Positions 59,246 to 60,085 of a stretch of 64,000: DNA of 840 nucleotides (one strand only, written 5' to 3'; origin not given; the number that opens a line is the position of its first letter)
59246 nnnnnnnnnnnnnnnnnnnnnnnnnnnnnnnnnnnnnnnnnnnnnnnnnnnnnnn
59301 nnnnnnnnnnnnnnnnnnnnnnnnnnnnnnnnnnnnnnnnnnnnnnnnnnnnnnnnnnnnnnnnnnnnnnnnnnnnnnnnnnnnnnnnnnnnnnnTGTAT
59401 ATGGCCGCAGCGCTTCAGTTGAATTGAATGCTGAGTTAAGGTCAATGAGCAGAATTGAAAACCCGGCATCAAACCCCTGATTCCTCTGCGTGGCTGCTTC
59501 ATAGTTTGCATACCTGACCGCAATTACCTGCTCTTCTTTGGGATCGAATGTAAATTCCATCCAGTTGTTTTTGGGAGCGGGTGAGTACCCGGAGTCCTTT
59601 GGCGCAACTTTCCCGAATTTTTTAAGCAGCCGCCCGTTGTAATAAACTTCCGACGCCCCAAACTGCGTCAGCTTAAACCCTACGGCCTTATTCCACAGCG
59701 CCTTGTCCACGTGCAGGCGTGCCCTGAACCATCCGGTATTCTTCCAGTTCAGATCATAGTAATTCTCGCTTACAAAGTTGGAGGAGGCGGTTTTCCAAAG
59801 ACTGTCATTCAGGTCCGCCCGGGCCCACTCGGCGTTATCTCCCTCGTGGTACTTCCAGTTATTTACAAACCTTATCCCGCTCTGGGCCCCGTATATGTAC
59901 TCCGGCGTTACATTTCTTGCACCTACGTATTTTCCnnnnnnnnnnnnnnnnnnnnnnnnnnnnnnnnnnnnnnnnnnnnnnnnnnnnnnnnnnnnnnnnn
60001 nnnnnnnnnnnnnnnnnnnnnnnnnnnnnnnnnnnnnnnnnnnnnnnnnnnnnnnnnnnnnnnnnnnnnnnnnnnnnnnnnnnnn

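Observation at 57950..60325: Sensor combining a CBM20-like starch-binding module, 7TMR-DISM receptor and PP2C phosphatase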

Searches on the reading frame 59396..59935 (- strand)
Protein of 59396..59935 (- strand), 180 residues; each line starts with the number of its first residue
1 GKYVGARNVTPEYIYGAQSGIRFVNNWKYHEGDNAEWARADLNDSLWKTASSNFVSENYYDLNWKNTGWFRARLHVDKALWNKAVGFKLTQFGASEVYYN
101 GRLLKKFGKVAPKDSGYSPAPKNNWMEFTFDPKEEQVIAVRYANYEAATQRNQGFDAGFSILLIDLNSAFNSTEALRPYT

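Call 23: search_solved_structures(query=A2, max_evalue=10, show_alignments=3)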
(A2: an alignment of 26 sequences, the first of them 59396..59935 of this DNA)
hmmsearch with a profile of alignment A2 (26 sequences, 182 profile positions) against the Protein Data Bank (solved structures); distinct sequences matched with E-value up to 10: 21.
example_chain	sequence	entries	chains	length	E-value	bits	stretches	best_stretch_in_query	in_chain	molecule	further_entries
6ed1_A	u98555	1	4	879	1.5e-10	44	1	13-108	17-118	Glycosyl hydrolase family 2, sugar binding domain protein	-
6d8g_A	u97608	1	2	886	7.1e-09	38.5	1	16-106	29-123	Glycosyl hydrolases family 2, sugar binding domain protein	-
6d50_A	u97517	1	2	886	7.1e-09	38.5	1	16-106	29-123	Glycosyl hydrolases family 2, sugar binding domain protein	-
5uj6_A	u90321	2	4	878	2.2e-08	36.9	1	18-106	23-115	Glycosyl hydrolases family 2, sugar binding domain protein | Beta-galactosidase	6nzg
6qub_A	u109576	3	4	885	4.4e-07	32.7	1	10-106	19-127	Beta-galactosidase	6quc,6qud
5dmy_A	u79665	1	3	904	4.5e-07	32.6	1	10-106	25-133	Beta-galactosidase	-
7nit_A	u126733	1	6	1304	7.2e-07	32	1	10-106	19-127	Beta-galactosidase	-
6qub_B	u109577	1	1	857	2.3e-06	30.3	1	20-106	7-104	Beta-galactosidase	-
9bey_A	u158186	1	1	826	3e-05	26.7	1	15-110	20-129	GH2 beta-galactosidase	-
7kmm_A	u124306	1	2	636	9.3e-05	25.1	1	27-108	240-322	Sialic acid-specific 9-O-acetylesterase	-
4ypj_A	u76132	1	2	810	0.0079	18.8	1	21-109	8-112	Beta galactosidase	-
7rsk_A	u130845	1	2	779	0.014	18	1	24-93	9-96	Glycosyl hydrolase family 2, sugar binding domain protein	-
6b6l_A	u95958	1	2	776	0.014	18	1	24-93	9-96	Glycosyl hydrolase family 2, sugar binding domain protein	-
8e72_A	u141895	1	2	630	0.015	17.9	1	15-108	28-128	Glycosyl hydrolase family 2, TIM barrel domain protein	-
8dhv_A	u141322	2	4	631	0.015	17.9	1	15-108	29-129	Glycosyl hydrolase family 2, TIM barrel domain protein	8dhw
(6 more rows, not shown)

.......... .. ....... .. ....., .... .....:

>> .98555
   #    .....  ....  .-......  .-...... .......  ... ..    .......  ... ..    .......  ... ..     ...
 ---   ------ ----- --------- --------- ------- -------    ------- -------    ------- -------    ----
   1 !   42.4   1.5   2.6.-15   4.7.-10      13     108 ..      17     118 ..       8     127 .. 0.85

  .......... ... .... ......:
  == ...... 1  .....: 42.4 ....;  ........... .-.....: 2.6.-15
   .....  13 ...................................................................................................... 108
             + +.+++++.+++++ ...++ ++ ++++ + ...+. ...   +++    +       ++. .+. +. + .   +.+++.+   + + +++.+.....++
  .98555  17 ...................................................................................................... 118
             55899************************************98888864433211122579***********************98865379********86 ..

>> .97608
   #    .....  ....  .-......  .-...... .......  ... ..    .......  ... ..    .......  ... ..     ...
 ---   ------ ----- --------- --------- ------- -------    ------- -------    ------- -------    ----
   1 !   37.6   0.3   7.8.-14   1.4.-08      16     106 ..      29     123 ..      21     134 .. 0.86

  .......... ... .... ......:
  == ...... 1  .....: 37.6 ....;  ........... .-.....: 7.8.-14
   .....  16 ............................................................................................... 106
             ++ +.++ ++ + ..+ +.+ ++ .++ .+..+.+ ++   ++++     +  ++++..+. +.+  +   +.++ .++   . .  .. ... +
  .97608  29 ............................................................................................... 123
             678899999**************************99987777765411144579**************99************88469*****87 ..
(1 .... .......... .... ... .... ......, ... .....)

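Call 32: predict_structure(alignment_id=A2)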
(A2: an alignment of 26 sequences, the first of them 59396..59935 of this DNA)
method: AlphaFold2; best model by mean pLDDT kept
length: 180 residues; sequences in the alignment: 26
mean_pLDDT: 87.4   pTM: 0.86
mean pLDDT of the five models: 87.4, 78.8, 78.4, 78.2, 77.8
residues with pLDDT >= 90: 121; 70-90: 41; 50-70: 7; < 50: 11
segments of 3 or more residues with pLDDT < 50: 1-4, 174-180
pLDDT, mean of each block of 10 residues (from residue 1): 67 83 91 94 92 80 92 96 94 97 96 91 88 96 94 91 84 46
secondary structure, 60 per line:
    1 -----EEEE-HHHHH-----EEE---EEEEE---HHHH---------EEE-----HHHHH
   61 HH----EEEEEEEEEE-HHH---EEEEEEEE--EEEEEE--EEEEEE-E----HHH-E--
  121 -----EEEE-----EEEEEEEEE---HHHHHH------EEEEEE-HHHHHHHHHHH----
elements in order: E6-9 H11-15 E21-23 E27-31 H35-38 E48-50 H56-62 E67-76 E84-91 E94-99 E102-107 E126-129 E135-143 H147-152 E159-164 H166-176

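Call 36: fold_search(model_id=the predicted structure, library=pdb)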
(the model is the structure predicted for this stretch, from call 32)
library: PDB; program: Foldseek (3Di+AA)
matches with E <= 10: 1502; with E <= 0.001: 90
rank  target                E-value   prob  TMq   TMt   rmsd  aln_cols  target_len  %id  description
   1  6b6l_B                3.3e-06  1.00  0.49  0.13   6.4       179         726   18  The crystal structure of glycosyl hydrolase family 2 (GH2) member from Bacteroides cellulosilyticus DSM 14838 (released 2017-10-11)
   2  4cu7                  3.5e-06  1.00  0.53  0.13   6.0       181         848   18  Unravelling the multiple functions of the architecturally intricate Streptococcus pneumoniae beta-galactosidase, BgaA (released 2014-08-20)
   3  6hpd                  5.9e-06  1.00  0.49  0.11   6.0       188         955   16  The structure of a beta-glucuronidase from glycoside hydrolase family 2 (released 2019-07-24)
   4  6b6l_A                7.4e-06  1.00  0.49  0.14   6.1       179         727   18  The crystal structure of glycosyl hydrolase family 2 (GH2) member from Bacteroides cellulosilyticus DSM 14838 (released 2017-10-11)
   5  4cu6                  1.2e-05  1.00  0.51  0.13   5.7       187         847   16  Unravelling the multiple functions of the architecturally intricate Streptococcus pneumoniae beta-galactosidase, BgaA (released 2014-08-20)
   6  7cwd                  1.8e-05  1.00  0.46  0.12   7.3       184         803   16  Crystal structure of beta-galactosidase II from Bacillus circulans in complex with beta-D-galactopyranosyl disaccharide (released 2020-12-09)
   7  4cuc_A                1.9e-05  1.00  0.51  0.13   6.3       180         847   19  Unravelling the multiple functions of the architecturally intricate Streptococcus pneumoniae beta-galactosidase, BgaA. (released 2014-08-20)
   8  5uj6_B                2.0e-05  1.00  0.51  0.13   5.7       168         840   15  Crystal Structure of Bacteroides Uniformis beta-glucuronidase (released 2017-06-28)
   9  6ed1_A                2.2e-05  1.00  0.52  0.13   5.4       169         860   18  Bacteroides dorei Beta-glucuronidase (released 2019-02-13)
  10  5dmy_B                2.2e-05  1.00  0.52  0.13   4.8       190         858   18  Beta-galactosidase - construct 33-930 (released 2016-10-05)
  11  7nit_B                2.5e-05  1.00  0.57  0.10   4.7       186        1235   17  X-ray structure of a multidomain BbgIII from Bifidobacterium bifidum (released 2021-12-22)
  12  6d8g_A                2.7e-05  1.00  0.50  0.13   5.5       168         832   15  D341A D367A calcium binding mutant of Bacteroides uniformis beta-glucuronidase 2 (released 2018-10-17)
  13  7nit_D                2.8e-05  1.00  0.55  0.09   5.3       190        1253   16  X-ray structure of a multidomain BbgIII from Bifidobacterium bifidum (released 2021-12-22)
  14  5t9a_C                2.8e-05  1.00  0.45  0.12   6.4       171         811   18  Crystal structure of BuGH2Cwt (released 2017-09-13)
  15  7nit_C                3.0e-05  1.00  0.55  0.10   5.8       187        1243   16  X-ray structure of a multidomain BbgIII from Bifidobacterium bifidum (released 2021-12-22)
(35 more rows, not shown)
